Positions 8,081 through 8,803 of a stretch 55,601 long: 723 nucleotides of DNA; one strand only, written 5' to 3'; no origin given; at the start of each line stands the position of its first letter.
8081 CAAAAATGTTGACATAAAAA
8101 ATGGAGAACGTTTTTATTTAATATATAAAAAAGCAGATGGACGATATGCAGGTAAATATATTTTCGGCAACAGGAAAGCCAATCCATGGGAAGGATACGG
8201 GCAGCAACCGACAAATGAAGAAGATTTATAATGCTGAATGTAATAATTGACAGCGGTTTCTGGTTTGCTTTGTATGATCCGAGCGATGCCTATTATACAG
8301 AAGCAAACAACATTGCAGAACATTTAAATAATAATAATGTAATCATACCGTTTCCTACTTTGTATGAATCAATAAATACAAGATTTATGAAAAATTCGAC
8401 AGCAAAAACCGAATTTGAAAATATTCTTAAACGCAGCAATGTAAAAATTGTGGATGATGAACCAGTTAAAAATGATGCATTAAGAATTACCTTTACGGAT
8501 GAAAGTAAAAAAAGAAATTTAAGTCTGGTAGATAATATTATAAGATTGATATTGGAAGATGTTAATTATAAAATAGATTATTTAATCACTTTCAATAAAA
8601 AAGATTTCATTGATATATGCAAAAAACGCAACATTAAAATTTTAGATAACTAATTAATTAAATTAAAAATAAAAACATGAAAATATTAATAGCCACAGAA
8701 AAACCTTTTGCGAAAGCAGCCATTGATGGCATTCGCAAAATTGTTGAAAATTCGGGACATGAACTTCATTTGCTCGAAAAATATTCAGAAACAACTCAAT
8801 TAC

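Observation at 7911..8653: PIN-nuclease two-gene cassette wedged into the serC-serA operon, with a Cas2/VapD-like (not antitoxin-like) partner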

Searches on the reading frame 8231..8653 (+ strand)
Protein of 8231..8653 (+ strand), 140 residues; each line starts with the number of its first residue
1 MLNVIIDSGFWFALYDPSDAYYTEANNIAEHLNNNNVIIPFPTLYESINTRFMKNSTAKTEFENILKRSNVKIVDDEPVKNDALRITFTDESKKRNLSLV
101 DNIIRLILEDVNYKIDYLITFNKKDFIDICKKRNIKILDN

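Call 3: search_protein_families(library=pfam, proteins=[window:8231-8653:+], max_evalue=1)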
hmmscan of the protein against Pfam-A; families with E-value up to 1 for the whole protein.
window:8231-8653:+ (140 aa): 4 families
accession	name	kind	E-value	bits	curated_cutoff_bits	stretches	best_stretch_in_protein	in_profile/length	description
PF01850.27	PIN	-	0.0029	18.7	23.6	1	4-129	1-117/120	PIN domain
PF06155.17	GBBH-like_N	-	0.059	14.5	22.8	1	67-92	49-74/85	Gamma-butyrobetaine hydroxylase-like, N-terminal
PF17808.7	fn3_PAP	-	0.084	13.4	33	1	9-72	30-94/118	Fn3-like domain from Purple Acid Phosphatase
PF12805.13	FUSC-like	-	0.16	11.4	22.1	1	13-61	121-169/284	FUSC-like inner membrane protein yccS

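Call 4: search_protein_families(library=ncbifam, proteins=[window:8231-8653:+], max_evalue=1)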
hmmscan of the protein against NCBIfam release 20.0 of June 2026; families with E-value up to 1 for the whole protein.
window:8231-8653:+ (140 aa): 0 families

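Call 5: search_protein_families(library=padloc, proteins=[window:8231-8653:+], max_evalue=1)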
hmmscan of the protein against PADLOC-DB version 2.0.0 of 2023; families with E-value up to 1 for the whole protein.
window:8231-8653:+ (140 aa): 0 families

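Call 7: find_homologous_proteins(query=window:8231-8650:+)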
Query window:8231-8650:+ (140 aa): 43 proteins with E <= 0.001 among 57 candidates.
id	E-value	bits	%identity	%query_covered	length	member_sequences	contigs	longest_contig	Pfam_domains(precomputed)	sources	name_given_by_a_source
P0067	1.3e-83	296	100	100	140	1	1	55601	-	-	-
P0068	2.8e-67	243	83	99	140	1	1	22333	-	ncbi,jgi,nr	ncbi:MAG: hypothetical protein LBS69_06610 [Prevotellaceae bacterium]|jgi:predicted nucleic acid-bin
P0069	1.0e-66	241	81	99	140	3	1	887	-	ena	-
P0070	1.8e-66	240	79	100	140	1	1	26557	-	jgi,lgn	jgi:predicted nucleic acid-binding protein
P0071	2.1e-66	240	77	99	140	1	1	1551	-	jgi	jgi:predicted nucleic acid-binding protein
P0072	1.5e-63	231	77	99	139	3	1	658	-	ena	-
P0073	7.4e-63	229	74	99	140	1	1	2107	-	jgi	jgi:predicted nucleic acid-binding protein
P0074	1.5e-62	228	76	99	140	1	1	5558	-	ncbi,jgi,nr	ncbi:MAG: hypothetical protein LBQ28_05100 [Prevotellaceae bacterium]|jgi:predicted nucleic acid-bin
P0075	7.2e-62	226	76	99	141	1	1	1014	-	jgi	jgi:predicted nucleic acid-binding protein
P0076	6.4e-61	222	75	99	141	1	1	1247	-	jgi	jgi:predicted nucleic acid-binding protein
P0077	2.3e-60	221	75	99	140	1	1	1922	-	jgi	jgi:predicted nucleic acid-binding protein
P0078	1.9e-55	205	70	99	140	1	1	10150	-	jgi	jgi:predicted nucleic acid-binding protein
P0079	7.6e-54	200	66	100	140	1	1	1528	-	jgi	jgi:predicted nucleic acid-binding protein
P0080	1.2e-52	196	68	99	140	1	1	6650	-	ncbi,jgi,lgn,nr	ncbi:MAG: hypothetical protein LBT56_01680 [Prevotellaceae bacterium]|jgi:predicted nucleic acid-bin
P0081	3.3e-51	191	64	100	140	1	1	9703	-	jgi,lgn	jgi:predicted nucleic acid-binding protein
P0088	5.9e-40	155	53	97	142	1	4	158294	-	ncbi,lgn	-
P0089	1.8e-39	153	53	99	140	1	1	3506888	-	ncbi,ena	-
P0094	6.7e-38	148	51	99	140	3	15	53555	-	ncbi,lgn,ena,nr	ncbi:MAG: hypothetical protein K8H85_14635 [Cyclobacteriaceae bacterium]|nr:hypothetical protein [Cy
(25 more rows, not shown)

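Call 13: search_solved_structures(query=A2, max_evalue=10, show_alignments=2)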
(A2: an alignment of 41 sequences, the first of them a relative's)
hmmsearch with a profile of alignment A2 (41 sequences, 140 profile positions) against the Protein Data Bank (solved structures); distinct sequences matched with E-value up to 10: 4.
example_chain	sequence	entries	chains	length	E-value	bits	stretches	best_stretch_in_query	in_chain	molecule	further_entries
1w8i_A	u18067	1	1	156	0.00018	24.9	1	4-114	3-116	PUTATIVE VAPC RIBONUCLEASE AF_1683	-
7jtk_M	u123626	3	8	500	0.21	15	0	83-132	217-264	Flagellar radial spoke protein 7 | Radial spoke protein 7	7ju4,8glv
4cvh_A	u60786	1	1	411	0.27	14.7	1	2-81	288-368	ISOPRENOID SYNTHASE DOMAIN-CONTAINING PROTEIN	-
5wzf_A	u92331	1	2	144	0.3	14.5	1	3-29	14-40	23S rRNA-specific endonuclease VapC20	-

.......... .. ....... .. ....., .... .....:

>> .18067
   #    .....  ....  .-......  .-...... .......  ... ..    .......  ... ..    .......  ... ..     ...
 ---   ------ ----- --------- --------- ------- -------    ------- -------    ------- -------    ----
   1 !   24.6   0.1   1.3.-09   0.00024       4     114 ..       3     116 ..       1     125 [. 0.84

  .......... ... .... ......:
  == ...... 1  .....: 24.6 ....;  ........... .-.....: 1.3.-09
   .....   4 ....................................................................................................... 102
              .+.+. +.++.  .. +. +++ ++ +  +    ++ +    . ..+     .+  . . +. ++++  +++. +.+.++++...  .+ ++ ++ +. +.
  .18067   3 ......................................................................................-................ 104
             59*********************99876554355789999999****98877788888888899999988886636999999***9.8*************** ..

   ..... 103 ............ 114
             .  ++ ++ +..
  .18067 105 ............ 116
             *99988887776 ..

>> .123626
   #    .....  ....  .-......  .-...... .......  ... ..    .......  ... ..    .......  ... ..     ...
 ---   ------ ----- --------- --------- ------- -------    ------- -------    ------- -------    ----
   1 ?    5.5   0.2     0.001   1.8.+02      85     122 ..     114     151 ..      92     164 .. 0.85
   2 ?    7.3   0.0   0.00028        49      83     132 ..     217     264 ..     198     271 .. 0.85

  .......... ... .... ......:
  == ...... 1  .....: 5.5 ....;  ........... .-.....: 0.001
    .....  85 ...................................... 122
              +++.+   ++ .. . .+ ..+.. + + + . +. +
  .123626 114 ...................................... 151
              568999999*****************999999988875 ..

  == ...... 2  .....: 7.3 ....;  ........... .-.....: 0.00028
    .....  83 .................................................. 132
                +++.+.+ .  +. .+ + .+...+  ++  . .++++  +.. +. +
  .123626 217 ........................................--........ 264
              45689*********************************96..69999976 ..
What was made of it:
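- On PIN domain / VapC toxin: D7, E46 and D101 align to D, E and D of AF_1683 (call 13). This is a divergent subfamily; the profile-to-PDB hit to AF_1683 is at E 1.8e-4 (call 13).
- Closest known: AF_1683. Same: D7, E46 and D101 align to acidic residues of AF_1683 (call 13).
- PIN identity: the profile matches the putative VapC AF_1683 at E 1.8e-4 (call 13).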

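Call 15: find_encoding_contigs(protein=P0089, flank=6000, max_places=3)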
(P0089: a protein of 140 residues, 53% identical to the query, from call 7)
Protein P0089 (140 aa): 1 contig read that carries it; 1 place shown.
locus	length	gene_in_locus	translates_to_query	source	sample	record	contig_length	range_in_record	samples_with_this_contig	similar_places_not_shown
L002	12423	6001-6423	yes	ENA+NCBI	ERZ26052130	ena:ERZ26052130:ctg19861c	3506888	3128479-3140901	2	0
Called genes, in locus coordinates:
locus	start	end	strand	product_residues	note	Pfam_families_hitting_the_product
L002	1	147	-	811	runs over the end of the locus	PF13491:FtsK_4TM, PF17854:FtsK_alpha, PF01580:FtsK_SpoIIIE, PF09397:FtsK_gamma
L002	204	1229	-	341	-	PF01180:DHO_dh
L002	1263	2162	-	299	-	PF02899:Phage_int_SAM_1, PF00589:Phage_integrase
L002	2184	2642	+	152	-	PF01220:DHquinase_II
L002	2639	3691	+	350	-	PF00266:Aminotran_5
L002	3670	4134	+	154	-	PF00075:RNase_H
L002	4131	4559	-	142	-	-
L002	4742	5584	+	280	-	PF13495:Phage_int_SAM_4, PF00589:Phage_integrase, PF22823:MrpR_C_cat (weak)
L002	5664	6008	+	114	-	-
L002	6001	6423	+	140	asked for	-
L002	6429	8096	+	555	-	PF03235:GmrSD_N, PF07510:GmrSD_C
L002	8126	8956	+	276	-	-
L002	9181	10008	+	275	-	-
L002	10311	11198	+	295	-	-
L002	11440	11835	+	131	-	-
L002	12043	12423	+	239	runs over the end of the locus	-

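Call 18: find_encoding_contigs(protein=P0088, flank=6000, max_places=3)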
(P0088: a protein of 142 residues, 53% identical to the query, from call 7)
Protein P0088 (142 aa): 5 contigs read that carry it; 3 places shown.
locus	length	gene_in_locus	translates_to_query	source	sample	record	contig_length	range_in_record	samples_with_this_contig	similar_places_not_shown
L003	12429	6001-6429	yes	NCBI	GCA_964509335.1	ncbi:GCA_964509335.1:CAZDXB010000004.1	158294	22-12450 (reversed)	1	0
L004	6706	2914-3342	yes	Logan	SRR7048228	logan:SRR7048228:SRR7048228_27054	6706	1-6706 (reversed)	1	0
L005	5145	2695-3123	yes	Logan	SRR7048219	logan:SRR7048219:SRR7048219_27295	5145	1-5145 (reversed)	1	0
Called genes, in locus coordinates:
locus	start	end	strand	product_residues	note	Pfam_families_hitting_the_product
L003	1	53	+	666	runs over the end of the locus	PF17900:Peptidase_M1_N (weak), PF01433:Peptidase_M1, PF18962:Por_Secre_tail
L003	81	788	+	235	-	PF01168:Ala_racemase_N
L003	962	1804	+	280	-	PF01048:PNP_UDP_1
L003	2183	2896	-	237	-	PF10988:DUF2807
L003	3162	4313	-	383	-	PF02771:Acyl-CoA_dh_N, PF02770:Acyl-CoA_dh_M, PF00441:Acyl-CoA_dh_1, PF22924:ACOX_C_alpha1 (faint), PF08028:Acyl-CoA_dh_2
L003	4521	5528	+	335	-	PF07610:DUF1573, PF15780:ASH (faint), PF22544:HYDIN_VesB_CFA65-like_Ig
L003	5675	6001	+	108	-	-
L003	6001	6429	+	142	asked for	-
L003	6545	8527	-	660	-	PF00999:Na_H_Exchanger, PF02254:TrkA_N, PF02080:TrkA_C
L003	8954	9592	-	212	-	PF08242:Methyltransf_12 (faint), PF13489:Methyltransf_23, PF08241:Methyltransf_11 (faint)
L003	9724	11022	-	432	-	PF02321:OEP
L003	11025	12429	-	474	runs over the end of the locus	?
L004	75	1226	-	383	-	PF02771:Acyl-CoA_dh_N, PF02770:Acyl-CoA_dh_M, PF00441:Acyl-CoA_dh_1, PF22924:ACOX_C_alpha1 (faint), PF08028:Acyl-CoA_dh_2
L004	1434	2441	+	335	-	PF07610:DUF1573, PF15780:ASH (faint), PF22544:HYDIN_VesB_CFA65-like_Ig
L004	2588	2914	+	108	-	-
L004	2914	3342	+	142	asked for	-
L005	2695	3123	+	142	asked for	-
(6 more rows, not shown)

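Call 19: find_encoding_contigs(protein=P0094, flank=6000, max_places=4)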
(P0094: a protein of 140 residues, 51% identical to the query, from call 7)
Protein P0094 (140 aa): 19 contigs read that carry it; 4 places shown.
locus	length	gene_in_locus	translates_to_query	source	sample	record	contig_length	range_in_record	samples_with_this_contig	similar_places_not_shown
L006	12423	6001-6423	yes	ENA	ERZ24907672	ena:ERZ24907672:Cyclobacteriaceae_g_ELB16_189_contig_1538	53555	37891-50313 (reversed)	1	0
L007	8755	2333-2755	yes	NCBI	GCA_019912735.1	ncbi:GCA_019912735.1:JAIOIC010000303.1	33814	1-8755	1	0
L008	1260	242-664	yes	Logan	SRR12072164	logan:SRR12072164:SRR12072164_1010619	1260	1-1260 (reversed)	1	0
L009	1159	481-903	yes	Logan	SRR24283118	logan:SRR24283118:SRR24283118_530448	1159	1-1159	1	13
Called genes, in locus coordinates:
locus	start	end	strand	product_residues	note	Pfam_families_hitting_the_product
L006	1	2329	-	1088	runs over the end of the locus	PF14870:PSII_BNR (faint), PF25852:DUF6242_C (faint), PF02012:BNR (faint), PF15902:Sortilin-Vps10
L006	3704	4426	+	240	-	-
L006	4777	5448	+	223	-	PF18730:HEPN_Cthe2314 (weak)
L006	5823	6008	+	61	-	-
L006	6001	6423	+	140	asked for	-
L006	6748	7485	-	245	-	-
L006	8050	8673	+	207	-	PF00775:Dioxygenase_C (weak)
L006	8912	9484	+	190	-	PF02525:Flavodoxin_2 (weak), PF03358:FMN_red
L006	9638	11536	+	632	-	PF01053:Cys_Met_Meta_PP (faint)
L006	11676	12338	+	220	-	PF01209:Ubie_methyltran, PF13489:Methyltransf_23, PF05175:MTS (weak), PF06325:PrmA, PF13847:Methyltransf_31, PF08241:Methyltransf_11, PF08242:Methyltransf_12, PF13649:Methyltransf_25, +2 more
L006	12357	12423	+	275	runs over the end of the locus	PF02353:CMAS, PF07021:MetW (faint), PF13489:Methyltransf_23, PF01209:Ubie_methyltran, PF08241:Methyltransf_11, PF08242:Methyltransf_12, PF13649:Methyltransf_25, PF13847:Methyltransf_31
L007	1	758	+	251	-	?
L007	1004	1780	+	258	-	PF18730:HEPN_Cthe2314 (weak)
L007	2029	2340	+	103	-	-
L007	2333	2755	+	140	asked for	-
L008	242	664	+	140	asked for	-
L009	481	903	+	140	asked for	-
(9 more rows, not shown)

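Call 21: predict_structure(alignment_id=A2)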
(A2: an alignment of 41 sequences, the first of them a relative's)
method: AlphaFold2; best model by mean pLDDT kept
length: 140 residues; sequences in the alignment: 41
mean_pLDDT: 94.1   pTM: 0.86
mean pLDDT of the five models: 94.1, 92.5, 91.4, 91.0, 90.0
residues with pLDDT >= 90: 125; 70-90: 15; 50-70: 0; < 50: 0
segments of 3 or more residues with pLDDT < 50: none
pLDDT, mean of each block of 10 residues (from residue 1): 94 95 94 94 92 94 96 96 94 87 97 97 95 94
secondary structure, 60 per line:
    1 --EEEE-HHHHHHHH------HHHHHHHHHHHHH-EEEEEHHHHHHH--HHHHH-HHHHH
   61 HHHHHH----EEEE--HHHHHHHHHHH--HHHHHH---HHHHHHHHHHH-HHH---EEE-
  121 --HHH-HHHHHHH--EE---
elements in order: E3-6 H8-15 H22-34 E36-40 H41-47 H50-54 H56-66 E71-74 H77-87 H90-95 H99-109 E117-119 H127-133
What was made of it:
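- On PIN domain / VapC toxin: The AF2 model has pLDDT 94.1 (call 21).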

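Call 25: fold_search(model_id=the predicted structure, library=pdb)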
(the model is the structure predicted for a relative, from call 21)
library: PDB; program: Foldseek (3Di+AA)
matches with E <= 10: 578; with E <= 0.001: 6
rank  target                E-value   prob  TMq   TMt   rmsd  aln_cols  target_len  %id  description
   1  5wzf_B                4.8e-05  1.00  0.74  0.78   3.1       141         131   16  Crystal structure of Mycobacterium tuberculosis VapC20 (Rv2549c), Sarcin-Ricin loop cleaving toxin (released 2017-10-25)
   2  1w8i                  7.3e-05  1.00  0.71  0.65   2.4       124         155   20  The Structure of gene product af1683 from Archaeoglobus fulgidus. (released 2004-11-16)
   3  5wz4_A                1.8e-04  1.00  0.69  0.74   2.8       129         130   18  Crystal structure of Mycobacterium tuberculosis VapC20 (Rv2549c), Sarcin-Ricin loop cleaving toxin (released 2017-10-25)
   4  5x3t_B                2.2e-04  1.00  0.65  0.66   3.1       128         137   12  VapBC from Mycobacterium tuberculosis (released 2017-06-07)
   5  2fe1                  2.5e-04  1.00  0.56  0.60   4.7       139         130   14  Crystal Structure of PAE0151 from Pyrobaculum aerophilum (released 2005-12-27)
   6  5wzf_A                4.0e-04  1.00  0.65  0.69   2.7       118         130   19  Crystal structure of Mycobacterium tuberculosis VapC20 (Rv2549c), Sarcin-Ricin loop cleaving toxin (released 2017-10-25)
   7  1v8o_A                2.2e-03  1.00  0.58  0.61   4.4       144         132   17  Crystal Structure of PAE2754 from Pyrobaculum aerophilum (released 2004-02-10)
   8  5ecd_A                2.6e-03  1.00  0.61  0.64   4.0       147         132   14  Structure of the Shigella flexneri VapC mutant D98N crystal form 1 (released 2016-02-17)
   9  6ifc_A                3.2e-03  1.00  0.57  0.60   4.9       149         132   17  Crystal structure of VapBC from Salmonella typhimurium (released 2020-01-29)
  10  7vwo_A                3.4e-03  1.00  0.61  0.60   4.7       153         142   12  TA complex from Mycobacterium tuberculosis (released 2022-11-16)
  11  5ecw_A                3.8e-03  1.00  0.57  0.60   4.3       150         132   13  Structure of the Shigella flexneri VapC mutant D7A (released 2016-02-17)
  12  3tnd_A                4.6e-03  1.00  0.58  0.61   4.5       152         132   15  Crystal structure of Shigella flexneri VapBC toxin-antitoxin complex (released 2011-11-02)
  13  5ed0_A                5.2e-03  1.00  0.65  0.68   3.8       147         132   15  Structure of the Shigella flexneri VapC mutant D7N (released 2016-02-17)
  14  1y82_A                5.5e-03  1.00  0.57  0.55   4.4       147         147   16  Conserved hypothetical protein Pfu-367848-001 from Pyrococcus furiosus (released 2005-01-25)
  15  3zvk_A                5.5e-03  1.00  0.56  0.58   5.0       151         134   18  Crystal structure of VapBC2 from Rickettsia felis bound to a DNA fragment from their promoter (released 2011-12-14)
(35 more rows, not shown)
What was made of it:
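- On PIN domain / VapC toxin: Foldseek matches VapC20 at E 4.8e-5 with TM 0.74/0.78, plus dozens of VapC structures at probability 1.0 (call 25).
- Foldseek matches VapC20 at E 4.8e-5 with TM 0.74/0.78, and many other VapCs at probability 1.0 (call 25).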

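Call 50: find_encoding_contigs(protein=P0070, flank=4000, max_places=2)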
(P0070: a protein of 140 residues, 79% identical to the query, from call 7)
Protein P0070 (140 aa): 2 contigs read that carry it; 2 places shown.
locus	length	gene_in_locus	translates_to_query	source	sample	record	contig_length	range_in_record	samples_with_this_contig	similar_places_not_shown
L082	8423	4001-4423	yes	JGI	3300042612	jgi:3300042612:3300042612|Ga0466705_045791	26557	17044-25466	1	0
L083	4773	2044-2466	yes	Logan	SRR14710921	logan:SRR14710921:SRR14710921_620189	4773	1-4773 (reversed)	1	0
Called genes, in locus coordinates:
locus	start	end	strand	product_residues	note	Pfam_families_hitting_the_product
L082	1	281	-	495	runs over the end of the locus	PF02550:AcetylCoA_hydro, PF13336:AcetylCoA_hyd_C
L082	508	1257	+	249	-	PF00121:TIM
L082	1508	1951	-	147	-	-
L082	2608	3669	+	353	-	PF00266:Aminotran_5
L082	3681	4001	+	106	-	-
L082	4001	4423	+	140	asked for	-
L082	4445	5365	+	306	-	PF00389:2-Hacid_dh, PF02826:2-Hacid_dh_C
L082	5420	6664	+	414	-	PF06245:DUF1015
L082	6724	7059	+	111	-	-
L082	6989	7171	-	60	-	-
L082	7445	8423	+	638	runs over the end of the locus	PF00012:HSP70, PF06723:MreB_Mbl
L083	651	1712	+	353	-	PF00266:Aminotran_5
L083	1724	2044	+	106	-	-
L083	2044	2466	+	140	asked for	-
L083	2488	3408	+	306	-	PF00389:2-Hacid_dh, PF02826:2-Hacid_dh_C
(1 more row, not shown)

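Call 60: search_protein_families(library=padloc, proteins=[L002:6429-8096:+, L002:8126-8956:+, L002:9181-10008:+, L002:10311-11198:+, L002:4742-5584:+], max_evalue=0.001)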
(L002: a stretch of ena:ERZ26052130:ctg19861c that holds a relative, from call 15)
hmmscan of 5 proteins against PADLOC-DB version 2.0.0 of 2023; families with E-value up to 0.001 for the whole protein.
L002:6429-8096:+ (555 aa): 29 families (the best 25 are shown)
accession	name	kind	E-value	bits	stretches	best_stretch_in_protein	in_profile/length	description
PDLC04157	HEC-06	-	1.5e-210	698.5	1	1-554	1-556/558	-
PDLC04155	HEC-06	-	1.3e-167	556.8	1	7-554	4-559/562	-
PDLC02700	Orf5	-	2.2e-154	513.2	1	14-553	2-555/555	Orf5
PDLC04154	HEC-06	-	5e-139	462.5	1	21-555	21-566/569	-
PDLC02687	Orf5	-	3.6e-110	367.3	1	22-538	16-543/543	Orf5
PDLC02691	Orf5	-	4e-69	231.7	1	20-553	17-579/579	Orf5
PDLC02693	Orf5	-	1.1e-66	224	1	24-553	9-542/543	Orf5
PDLC02695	Orf5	-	9.6e-66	220.4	1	22-551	18-599/601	Orf5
PDLC04156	HEC-06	-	7.8e-56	187.8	1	22-555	19-562/562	-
PDLC02701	Orf5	-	2.5e-48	163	1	24-553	20-594/596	Orf5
PDLC02698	Orf5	-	7.8e-45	151.7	1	19-553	13-571/573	Orf5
PDLC02690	Orf5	-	7.8e-41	138.5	2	22-311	7-291/531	Orf5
PDLC02692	Orf5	-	9.8e-41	138.1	1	23-554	7-557/558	Orf5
PDLC02699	Orf5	-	2.4e-39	133.5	1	26-535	3-527/530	Orf5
PDLC02686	Orf5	-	7.4e-39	131.7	1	20-553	17-566/566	Orf5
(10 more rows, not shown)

L002:8126-8956:+ (276 aa): 0 families

L002:9181-10008:+ (275 aa): 0 families

L002:10311-11198:+ (295 aa): 0 families

L002:4742-5584:+ (280 aa): 0 families

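Call 63: search_protein_families(library=phrogs, proteins=[window:8231-8653:+], max_evalue=0.1)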
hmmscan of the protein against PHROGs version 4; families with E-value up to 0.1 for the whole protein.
window:8231-8653:+ (140 aa): 2 families
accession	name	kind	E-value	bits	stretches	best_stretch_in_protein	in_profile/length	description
phrog_5674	-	unknown function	0.007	17.5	1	81-129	61-110/137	-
phrog_6804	-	unknown function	0.071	13.4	1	37-92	27-79/275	-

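Call 76: find_related_loci(query=A2, collection=metagenome_contigs, flank=3000)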
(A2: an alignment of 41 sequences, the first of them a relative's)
Query A2 (140 aa) in metagenome_contigs; peptide patterns used: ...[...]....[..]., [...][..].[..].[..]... (x = any residue, [..] = any of these).
562 stretches matched a pattern; 425 encode a relative of the query (tblastn E <= 1e-3); the best 80 are kept; 80 distinct loci.
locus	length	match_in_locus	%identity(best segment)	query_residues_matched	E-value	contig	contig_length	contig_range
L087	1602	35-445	55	3-138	3e-47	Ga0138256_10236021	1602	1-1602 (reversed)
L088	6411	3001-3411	55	3-138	4e-45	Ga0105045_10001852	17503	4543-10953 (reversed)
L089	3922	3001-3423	55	1-140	9e-44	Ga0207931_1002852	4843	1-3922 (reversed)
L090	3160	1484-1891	52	3-137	2e-43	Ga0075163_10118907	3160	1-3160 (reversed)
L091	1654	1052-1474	50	1-140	1e-43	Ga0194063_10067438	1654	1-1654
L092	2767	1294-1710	50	1-138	8e-43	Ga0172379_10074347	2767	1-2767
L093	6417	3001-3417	50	1-138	1e-42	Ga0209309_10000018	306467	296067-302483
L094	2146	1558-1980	49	1-140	8e-43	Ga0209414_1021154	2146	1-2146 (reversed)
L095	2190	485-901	51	1-138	6e-43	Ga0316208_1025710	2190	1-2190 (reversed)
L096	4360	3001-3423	50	1-140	3e-42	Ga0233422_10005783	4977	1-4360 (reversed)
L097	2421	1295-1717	48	1-140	6e-42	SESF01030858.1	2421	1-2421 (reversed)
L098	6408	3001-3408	51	3-137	6e-42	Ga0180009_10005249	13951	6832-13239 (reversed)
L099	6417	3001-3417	47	1-138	9e-42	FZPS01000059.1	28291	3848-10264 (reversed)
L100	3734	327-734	50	3-138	5e-41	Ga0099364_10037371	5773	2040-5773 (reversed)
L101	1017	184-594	44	3-138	6e-43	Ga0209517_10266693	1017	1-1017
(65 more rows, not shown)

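Call 77: find_related_loci(query=A2, collection=viral_contigs, flank=3000)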
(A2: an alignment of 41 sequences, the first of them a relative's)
Query A2 (140 aa) in viral_contigs; peptide patterns used: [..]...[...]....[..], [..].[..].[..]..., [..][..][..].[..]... (x = any residue, [..] = any of these).
104 stretches matched a pattern; 1 encode a relative of the query (tblastn E <= 1e-3); 1 distinct loci.
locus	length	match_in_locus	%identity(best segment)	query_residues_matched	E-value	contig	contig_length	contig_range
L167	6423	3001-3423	37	1-138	3e-33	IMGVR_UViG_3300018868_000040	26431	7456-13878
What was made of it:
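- Only 1 hit appeared in 2.9 million viral contigs, and PADLOC gave no match (calls 5, 77).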

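Call 80: search_protein_families(library=pfam, alignment_id=A2, max_evalue=0.01)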
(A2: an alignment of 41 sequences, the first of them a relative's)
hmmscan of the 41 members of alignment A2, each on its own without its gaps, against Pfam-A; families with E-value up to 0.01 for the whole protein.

A. member 1, P0067 (140 aa): 1 family
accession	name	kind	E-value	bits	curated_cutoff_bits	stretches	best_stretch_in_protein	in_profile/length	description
PF01850.27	PIN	-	0.0029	18.7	23.6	1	4-129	1-117/120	PIN domain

B. families by the number of members that match (of 41 scanned): 5 families
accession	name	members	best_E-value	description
PF01850.27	PIN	13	0.00011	PIN domain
PF06218.16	NPR2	2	0.0014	Nitrogen permease regulator 2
PF16289.11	PIN_12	1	0.00082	PIN domain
PF14591.11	AF0941-like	1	0.0057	AF0941-like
PF13738.12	Pyr_redox_3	1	0.0069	Pyridine nucleotide-disulphide oxidoreductase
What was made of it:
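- On PIN domain / VapC toxin: Thirteen of 41 homologues match at E<=0.01, the best at 1.1e-4 (call 80).
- Pfam PIN is the only recurrent family, in 13 of 41 members (call 80).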
